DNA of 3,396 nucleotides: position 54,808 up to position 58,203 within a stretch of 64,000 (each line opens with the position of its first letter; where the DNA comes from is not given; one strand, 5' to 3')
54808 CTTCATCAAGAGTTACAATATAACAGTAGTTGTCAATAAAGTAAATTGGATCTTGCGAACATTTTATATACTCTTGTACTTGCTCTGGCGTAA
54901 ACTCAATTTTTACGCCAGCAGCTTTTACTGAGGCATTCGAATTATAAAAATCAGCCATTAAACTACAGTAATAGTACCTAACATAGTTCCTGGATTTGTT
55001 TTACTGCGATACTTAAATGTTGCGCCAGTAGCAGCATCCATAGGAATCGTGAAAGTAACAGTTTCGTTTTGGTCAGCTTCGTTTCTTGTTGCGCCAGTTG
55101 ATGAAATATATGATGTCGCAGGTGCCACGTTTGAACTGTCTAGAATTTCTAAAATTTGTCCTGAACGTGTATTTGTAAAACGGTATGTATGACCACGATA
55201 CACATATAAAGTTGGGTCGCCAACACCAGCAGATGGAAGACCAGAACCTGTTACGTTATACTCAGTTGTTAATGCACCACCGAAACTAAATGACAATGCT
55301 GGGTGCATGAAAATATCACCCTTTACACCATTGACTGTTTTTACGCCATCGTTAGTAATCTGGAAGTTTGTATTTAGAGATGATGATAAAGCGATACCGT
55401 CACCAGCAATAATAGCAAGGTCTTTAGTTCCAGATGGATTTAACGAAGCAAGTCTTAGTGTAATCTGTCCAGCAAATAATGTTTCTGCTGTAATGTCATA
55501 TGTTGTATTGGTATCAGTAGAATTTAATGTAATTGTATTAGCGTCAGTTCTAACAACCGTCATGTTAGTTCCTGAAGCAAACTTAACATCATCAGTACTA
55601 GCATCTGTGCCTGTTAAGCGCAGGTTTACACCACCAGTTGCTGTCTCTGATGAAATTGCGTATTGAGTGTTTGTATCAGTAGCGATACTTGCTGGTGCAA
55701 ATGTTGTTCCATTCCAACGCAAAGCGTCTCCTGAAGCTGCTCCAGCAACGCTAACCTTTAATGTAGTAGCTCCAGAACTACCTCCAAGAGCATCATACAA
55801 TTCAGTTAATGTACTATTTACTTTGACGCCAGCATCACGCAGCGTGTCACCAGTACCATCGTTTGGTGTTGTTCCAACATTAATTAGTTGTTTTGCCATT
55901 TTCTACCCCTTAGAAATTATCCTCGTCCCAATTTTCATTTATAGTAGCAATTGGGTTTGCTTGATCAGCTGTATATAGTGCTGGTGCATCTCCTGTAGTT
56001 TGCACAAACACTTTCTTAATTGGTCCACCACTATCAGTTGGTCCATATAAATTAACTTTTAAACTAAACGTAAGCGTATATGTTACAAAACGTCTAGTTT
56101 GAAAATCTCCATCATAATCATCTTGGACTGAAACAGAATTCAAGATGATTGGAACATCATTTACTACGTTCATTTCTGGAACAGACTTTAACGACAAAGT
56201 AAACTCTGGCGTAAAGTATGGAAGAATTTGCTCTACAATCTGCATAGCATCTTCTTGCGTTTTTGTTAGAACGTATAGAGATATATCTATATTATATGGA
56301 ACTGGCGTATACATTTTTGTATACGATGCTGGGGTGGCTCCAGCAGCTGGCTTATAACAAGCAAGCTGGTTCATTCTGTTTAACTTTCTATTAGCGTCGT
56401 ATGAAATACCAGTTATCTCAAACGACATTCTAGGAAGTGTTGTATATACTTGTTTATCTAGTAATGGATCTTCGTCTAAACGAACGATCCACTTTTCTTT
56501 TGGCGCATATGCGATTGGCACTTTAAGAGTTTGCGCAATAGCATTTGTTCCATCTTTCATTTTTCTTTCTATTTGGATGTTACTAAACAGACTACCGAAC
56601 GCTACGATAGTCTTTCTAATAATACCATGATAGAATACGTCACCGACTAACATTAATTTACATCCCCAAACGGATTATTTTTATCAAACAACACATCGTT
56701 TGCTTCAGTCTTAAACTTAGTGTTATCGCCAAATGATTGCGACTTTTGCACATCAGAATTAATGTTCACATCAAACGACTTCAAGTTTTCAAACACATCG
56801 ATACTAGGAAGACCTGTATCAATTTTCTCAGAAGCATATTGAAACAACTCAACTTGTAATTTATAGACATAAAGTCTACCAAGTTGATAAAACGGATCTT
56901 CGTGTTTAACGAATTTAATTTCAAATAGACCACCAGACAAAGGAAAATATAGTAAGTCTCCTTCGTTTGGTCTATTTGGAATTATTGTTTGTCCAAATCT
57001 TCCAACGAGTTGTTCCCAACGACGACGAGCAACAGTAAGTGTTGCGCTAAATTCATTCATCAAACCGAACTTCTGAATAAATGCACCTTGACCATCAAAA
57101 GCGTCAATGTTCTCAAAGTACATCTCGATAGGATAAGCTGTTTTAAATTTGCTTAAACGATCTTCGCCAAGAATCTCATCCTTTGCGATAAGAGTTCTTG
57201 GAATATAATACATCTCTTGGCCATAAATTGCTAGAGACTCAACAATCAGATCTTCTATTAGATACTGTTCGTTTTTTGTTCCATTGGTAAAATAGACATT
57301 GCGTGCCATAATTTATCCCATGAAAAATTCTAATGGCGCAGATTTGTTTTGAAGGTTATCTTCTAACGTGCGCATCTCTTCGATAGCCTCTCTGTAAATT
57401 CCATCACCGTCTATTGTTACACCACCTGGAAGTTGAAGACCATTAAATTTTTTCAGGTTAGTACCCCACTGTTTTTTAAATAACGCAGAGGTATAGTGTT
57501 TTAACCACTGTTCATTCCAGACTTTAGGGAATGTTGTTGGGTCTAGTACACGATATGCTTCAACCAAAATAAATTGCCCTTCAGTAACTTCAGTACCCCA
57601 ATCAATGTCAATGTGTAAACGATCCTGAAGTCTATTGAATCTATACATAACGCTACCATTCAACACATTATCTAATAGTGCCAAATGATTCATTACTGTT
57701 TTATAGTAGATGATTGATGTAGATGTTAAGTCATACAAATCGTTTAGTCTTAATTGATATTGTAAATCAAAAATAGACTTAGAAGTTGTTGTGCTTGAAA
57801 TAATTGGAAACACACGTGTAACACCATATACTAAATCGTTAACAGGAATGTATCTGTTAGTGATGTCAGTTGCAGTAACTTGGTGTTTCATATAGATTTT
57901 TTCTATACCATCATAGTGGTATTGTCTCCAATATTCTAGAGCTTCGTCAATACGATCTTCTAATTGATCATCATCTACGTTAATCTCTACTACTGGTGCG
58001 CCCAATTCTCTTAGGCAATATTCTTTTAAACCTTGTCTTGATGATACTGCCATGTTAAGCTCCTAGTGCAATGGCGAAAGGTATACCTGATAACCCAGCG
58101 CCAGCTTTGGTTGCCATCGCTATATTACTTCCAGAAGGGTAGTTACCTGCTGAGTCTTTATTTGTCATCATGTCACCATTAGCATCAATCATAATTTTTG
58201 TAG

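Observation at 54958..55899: No recognisable small terminase; a fiber-like 313-aa gene occupies the gene 16 slot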

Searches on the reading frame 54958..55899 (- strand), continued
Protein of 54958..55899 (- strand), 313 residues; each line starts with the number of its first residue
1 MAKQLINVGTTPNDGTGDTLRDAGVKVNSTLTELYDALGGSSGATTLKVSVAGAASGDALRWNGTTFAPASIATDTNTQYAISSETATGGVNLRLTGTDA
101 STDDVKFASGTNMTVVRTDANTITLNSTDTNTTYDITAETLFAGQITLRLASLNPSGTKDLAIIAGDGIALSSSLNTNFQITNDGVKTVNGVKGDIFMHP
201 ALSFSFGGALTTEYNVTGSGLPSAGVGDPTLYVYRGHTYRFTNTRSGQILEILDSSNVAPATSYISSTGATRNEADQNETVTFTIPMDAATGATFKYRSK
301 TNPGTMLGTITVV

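Call 88: fold_search(model_id=the predicted structure, library=viral)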
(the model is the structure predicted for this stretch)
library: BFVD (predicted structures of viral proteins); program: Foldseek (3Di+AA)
matches with E <= 10: 969; with E <= 0.001: 20
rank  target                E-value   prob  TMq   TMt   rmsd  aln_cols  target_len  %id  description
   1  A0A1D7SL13            9.9e-12  1.00  0.29  0.22  41.0       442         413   20  Baseplate wedge tail fiber connector [Cyanophage S-RIM14]
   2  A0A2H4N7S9            5.9e-09  1.00  0.29  0.16  42.2       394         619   16  (no name in the UniProt tables at hand)
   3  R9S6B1                3.7e-08  1.00  0.30  0.17  10.8       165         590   26  Uncharacterized protein [Prochlorococcus phage P-SSM5]
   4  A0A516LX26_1          1.1e-07  1.00  0.26  0.09  17.1       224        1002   19  (no name in the UniProt tables at hand)
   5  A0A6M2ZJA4            1.2e-07  1.00  0.30  0.12  17.8       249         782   21  Long tail fiber proximal subunit [Synechococcus phage S-SCSM1]
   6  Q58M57                1.3e-07  1.00  0.30  0.09  10.7       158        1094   26  Putative T4-like proximal tail fiber [Prochlorococcus phage P-SSM2]
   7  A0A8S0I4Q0            4.6e-07  1.00  0.29  0.13  27.7       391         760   17  (no name in the UniProt tables at hand)
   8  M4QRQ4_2              7.0e-07  1.00  0.31  0.12  11.3       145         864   22  Uncharacterized protein [Synechococcus phage S-SKS1]
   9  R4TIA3                2.4e-06  1.00  0.27  0.11  20.7       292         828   14  (no name in the UniProt tables at hand)
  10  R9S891                4.8e-06  1.00  0.28  0.19   3.1       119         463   21  Peptidase S74 domain-containing protein [Prochlorococcus phage P-SSM5]
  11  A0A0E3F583            5.4e-06  1.00  0.29  0.14  14.1       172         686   18  Peptidase S8/S53 domain-containing protein [Synechococcus phage ACG-2014e]
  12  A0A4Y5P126            2.1e-05  1.00  0.28  0.12   9.7       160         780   20  (no name in the UniProt tables at hand)
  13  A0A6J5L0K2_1          8.3e-05  1.00  0.28  0.08   4.8       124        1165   18  YHYH domain-containing protein [uncultured Caudovirales phage]
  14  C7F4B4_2              8.8e-05  1.00  0.27  0.11  14.0       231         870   12  (no name in the UniProt tables at hand)
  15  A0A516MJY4            1.7e-04  1.00  0.30  0.12  18.6       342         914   14  (no name in the UniProt tables at hand)
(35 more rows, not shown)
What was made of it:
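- On Cyanophage gp9-like connector (phrog_677): BFVD top hit (call 88).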

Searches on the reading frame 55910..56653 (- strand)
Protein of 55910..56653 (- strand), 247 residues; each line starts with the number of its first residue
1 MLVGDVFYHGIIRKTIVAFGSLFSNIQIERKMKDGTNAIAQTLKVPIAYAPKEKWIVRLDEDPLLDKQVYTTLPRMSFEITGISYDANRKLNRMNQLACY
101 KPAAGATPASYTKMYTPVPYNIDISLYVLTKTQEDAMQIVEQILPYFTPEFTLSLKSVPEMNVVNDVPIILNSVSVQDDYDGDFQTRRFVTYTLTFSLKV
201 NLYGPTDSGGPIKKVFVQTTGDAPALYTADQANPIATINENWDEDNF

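Call 4: search_protein_families(library=pfam, proteins=[window:55910-56653:-], max_evalue=0.1)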
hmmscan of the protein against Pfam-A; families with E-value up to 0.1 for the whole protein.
window:55910-56653:- (247 aa): 1 family
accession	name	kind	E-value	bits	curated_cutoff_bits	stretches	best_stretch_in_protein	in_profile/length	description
PF16724.11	T4-gp15_tss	-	4.1e-75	252.6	25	1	7-243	2-234/245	T4-like virus Myoviridae tail sheath stabiliser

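Call 5: search_protein_families(library=phrogs, proteins=[window:55910-56653:-], max_evalue=0.01)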
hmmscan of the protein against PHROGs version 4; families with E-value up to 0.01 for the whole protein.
window:55910-56653:- (247 aa): 3 families
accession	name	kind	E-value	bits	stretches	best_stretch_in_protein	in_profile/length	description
phrog_227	-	tail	8.5e-81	272.4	1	4-235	3-232/278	tail sheath stabilizer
phrog_22065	-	tail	3.9e-13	50.1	1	7-237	4-229/456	tail sheath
phrog_11196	-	tail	1e-08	35.7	1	5-159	4-163/441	tail sheath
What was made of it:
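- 55910..56653 (-): gp15 tail sheath stabiliser, 247 aa. PF16724 at 4e-75, phrog_227 at 8.5e-81 (calls 4, 5).
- Checked: The flanking genes are gp13 (57313-58053), gp14 (56653-57309), gp15 (55910-56653), TerL gp17 (53378-54958), sheath gp18, tube gp19 and portal gp20, identified by Pfam and PHROGs (calls 4, 5).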

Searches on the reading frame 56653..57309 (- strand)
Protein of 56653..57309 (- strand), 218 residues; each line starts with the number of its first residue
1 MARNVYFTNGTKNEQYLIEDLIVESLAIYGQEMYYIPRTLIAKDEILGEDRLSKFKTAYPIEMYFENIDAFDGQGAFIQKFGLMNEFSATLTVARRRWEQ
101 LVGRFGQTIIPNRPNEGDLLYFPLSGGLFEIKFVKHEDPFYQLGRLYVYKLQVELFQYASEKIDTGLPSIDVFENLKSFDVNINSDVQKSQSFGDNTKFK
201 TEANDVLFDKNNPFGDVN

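Call 4: search_protein_families(library=pfam, proteins=[window:56653-57309:-], max_evalue=0.1)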
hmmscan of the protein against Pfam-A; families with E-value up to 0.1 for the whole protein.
window:56653-57309:- (218 aa): 1 family
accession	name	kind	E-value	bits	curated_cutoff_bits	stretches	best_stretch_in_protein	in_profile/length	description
PF11649.13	T4_neck-protein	-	6.5e-34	118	25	1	9-187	37-210/278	Virus neck protein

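Call 5: search_protein_families(library=phrogs, proteins=[window:56653-57309:-], max_evalue=0.01)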
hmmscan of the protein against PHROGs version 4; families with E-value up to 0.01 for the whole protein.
window:56653-57309:- (218 aa): 3 families
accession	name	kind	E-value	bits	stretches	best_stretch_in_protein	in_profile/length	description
phrog_460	-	connector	6.9e-73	246.5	1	1-191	14-206/385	head closure Hc2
phrog_679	-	connector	5.8e-59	200.8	1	1-206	12-218/251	head closure Hc2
phrog_27011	-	connector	9.1e-21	75.6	1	4-159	3-153/279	head closure Hc2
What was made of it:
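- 56653..57309 (-): gp14 neck protein, 218 aa. PF11649 at 6.5e-34, phrog_460 (calls 4, 5).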

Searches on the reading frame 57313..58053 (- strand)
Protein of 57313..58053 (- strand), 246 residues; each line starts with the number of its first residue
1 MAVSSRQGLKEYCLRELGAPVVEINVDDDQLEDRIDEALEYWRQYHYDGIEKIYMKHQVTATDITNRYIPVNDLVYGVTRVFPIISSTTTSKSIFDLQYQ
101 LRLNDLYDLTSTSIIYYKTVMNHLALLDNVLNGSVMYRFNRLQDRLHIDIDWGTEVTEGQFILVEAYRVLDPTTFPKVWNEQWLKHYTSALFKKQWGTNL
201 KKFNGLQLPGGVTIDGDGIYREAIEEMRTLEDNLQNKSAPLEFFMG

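Call 4: search_protein_families(library=pfam, proteins=[window:57313-58053:-], max_evalue=0.1)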
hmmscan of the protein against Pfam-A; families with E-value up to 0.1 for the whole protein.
window:57313-58053:- (246 aa): 3 families
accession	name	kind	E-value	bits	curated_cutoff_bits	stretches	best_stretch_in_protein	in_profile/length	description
PF17085.10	UCMA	-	6.3e-05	23.5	27.6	1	27-55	104-132/134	Unique cartilage matrix associated protein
PF19147.5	DUF5829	-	0.041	13.9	33.8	1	166-211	4-49/265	Family of unknown function (DUF5829)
PF21644.2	ORF158L-like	-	0.055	13.9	27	0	45-81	43-77/131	Histone H3 binding protein ORF158L-like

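Call 5: search_protein_families(library=phrogs, proteins=[window:57313-58053:-], max_evalue=0.01)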
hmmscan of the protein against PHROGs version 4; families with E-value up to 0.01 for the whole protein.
window:57313-58053:- (246 aa): 1 family
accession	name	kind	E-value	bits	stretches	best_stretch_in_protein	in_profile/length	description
phrog_211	-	connector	1.8e-41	143.4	1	3-239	724-964/976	head-tail adaptor Ad2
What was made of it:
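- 57313..58053 (-): gp13 neck protein, 246 aa. phrog_211 at 1.8e-41 (call 5).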
